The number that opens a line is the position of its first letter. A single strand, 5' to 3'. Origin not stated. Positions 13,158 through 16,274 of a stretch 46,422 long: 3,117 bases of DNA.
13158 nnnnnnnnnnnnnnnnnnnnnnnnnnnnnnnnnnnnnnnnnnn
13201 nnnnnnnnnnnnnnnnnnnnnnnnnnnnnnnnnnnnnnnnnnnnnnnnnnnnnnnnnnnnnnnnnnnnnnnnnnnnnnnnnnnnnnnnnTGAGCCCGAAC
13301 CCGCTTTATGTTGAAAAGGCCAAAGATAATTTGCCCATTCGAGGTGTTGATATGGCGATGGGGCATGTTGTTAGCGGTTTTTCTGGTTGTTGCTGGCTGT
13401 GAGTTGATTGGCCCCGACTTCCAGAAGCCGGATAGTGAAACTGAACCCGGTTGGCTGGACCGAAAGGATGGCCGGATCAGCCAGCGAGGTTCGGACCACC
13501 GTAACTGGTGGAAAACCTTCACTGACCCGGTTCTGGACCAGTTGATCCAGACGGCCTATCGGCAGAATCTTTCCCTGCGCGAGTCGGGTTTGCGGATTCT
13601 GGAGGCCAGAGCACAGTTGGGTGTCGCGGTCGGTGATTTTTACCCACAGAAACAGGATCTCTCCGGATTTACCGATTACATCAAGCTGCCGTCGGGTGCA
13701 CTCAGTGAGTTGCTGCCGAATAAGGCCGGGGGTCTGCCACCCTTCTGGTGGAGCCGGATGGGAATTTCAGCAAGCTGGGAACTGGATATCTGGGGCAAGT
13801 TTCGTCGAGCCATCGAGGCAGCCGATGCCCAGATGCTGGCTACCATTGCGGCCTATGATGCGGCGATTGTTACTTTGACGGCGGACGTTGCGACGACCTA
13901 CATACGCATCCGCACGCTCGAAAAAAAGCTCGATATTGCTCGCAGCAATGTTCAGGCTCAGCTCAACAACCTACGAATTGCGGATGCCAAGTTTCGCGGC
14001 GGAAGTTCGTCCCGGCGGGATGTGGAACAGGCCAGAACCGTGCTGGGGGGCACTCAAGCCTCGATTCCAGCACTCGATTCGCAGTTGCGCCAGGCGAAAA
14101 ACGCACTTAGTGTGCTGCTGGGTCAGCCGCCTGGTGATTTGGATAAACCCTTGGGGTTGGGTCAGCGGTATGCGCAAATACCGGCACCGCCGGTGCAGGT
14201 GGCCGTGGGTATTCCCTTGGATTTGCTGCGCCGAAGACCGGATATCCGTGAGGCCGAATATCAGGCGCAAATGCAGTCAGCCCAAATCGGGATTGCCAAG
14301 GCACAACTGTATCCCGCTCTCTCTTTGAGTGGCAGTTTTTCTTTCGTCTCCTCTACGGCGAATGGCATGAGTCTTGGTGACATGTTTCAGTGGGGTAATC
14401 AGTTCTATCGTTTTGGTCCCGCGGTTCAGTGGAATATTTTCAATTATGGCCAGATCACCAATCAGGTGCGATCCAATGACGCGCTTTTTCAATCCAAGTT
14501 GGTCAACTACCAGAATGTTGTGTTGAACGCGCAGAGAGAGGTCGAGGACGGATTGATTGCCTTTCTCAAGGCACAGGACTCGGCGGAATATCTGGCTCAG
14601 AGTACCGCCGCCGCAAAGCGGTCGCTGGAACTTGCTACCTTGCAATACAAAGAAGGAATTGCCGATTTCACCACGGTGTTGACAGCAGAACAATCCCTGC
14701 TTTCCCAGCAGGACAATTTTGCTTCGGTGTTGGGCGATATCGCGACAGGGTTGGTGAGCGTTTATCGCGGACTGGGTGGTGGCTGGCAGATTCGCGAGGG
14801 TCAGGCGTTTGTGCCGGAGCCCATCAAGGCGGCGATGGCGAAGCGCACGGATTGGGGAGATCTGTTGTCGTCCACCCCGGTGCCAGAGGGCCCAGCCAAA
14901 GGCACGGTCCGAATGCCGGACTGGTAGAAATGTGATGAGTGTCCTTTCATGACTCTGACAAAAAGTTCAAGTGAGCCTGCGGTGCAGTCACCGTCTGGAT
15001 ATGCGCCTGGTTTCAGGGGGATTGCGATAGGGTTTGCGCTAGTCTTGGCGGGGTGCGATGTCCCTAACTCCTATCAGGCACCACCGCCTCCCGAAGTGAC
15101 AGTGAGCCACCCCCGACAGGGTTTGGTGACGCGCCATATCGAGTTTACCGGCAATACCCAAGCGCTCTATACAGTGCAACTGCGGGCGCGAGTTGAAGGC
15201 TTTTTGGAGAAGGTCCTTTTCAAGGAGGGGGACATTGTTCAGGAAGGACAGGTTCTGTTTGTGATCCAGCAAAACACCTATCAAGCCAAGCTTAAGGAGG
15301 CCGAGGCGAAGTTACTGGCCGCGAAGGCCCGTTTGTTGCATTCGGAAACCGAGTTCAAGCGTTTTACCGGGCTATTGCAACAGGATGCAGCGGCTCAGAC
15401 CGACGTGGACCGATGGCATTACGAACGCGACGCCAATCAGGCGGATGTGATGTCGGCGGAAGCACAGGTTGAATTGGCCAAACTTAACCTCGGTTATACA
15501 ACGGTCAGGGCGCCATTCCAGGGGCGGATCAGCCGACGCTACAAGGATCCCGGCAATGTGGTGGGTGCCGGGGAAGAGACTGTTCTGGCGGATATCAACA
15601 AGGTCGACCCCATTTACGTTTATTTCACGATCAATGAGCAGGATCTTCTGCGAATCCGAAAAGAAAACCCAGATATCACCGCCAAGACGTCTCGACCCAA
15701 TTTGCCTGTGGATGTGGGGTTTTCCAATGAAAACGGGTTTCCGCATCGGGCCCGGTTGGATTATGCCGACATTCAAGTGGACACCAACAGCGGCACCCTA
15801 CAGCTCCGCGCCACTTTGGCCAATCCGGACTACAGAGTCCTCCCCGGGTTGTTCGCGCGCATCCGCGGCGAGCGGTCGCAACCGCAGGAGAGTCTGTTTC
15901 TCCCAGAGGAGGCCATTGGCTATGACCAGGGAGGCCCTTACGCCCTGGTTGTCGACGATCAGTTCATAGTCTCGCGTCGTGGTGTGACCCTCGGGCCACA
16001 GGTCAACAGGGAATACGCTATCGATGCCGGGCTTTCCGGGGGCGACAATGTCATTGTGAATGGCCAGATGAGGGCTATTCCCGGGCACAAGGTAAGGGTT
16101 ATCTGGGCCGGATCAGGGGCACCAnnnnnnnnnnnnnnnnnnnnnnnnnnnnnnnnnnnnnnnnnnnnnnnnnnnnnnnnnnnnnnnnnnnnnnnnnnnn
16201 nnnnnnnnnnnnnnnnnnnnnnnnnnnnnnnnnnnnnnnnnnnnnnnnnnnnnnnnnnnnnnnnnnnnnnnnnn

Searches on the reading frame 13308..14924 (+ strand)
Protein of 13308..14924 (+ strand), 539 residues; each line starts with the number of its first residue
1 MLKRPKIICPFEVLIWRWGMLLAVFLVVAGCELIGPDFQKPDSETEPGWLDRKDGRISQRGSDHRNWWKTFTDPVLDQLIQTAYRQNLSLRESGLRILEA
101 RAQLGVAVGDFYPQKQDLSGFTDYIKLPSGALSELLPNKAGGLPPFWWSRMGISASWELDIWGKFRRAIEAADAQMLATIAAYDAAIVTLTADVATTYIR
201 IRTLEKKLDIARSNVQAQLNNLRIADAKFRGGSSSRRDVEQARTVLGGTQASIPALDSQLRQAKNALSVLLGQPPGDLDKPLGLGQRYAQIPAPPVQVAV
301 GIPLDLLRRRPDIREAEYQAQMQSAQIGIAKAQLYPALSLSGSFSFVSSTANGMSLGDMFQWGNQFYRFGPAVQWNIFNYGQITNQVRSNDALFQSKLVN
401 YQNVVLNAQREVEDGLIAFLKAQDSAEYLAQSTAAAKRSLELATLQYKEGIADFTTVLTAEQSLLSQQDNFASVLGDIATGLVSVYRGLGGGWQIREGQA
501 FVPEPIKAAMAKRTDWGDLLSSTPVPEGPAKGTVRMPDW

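Call 62: search_protein_families(library=pfam, proteins=[window:13308-14924:+], max_evalue=0.00001)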
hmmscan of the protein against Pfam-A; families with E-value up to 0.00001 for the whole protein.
window:13308-14924:+ (539 aa): 1 family
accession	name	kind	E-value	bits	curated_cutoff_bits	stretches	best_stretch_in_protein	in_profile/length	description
PF02321.23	OEP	-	5.6e-46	157.1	22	2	307-474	9-171/187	Outer membrane efflux protein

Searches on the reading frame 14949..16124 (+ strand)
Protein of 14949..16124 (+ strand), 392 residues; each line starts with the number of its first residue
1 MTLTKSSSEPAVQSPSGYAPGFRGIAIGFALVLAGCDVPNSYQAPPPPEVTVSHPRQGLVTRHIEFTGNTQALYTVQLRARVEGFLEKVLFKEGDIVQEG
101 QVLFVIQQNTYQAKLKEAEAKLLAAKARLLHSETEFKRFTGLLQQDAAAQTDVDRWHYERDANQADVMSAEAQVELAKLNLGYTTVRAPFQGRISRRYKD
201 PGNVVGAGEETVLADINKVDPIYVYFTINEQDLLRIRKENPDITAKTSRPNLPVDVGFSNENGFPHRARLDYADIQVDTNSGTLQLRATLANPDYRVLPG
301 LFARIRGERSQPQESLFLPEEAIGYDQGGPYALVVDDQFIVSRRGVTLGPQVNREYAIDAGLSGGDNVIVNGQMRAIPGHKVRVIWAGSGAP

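Call 62: search_protein_families(library=pfam, proteins=[window:14949-16124:+], max_evalue=0.00001)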
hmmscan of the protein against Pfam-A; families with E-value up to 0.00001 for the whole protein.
window:14949-16124:+ (392 aa): 3 families
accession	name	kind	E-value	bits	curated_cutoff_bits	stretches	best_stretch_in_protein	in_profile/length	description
PF16576.10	HlyD_D23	-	1.3e-14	54.5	30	1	75-303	19-214/214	Barrel-sandwich domain of CusB or HlyD membrane-fusion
PF13437.12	HlyD_3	-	1.5e-14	55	22.2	1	185-295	1-101/106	HlyD family secretion protein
PF13533.13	Biotin_lipoyl_2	-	8e-06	26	29.8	0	76-106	1-31/32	Biotin-lipoyl like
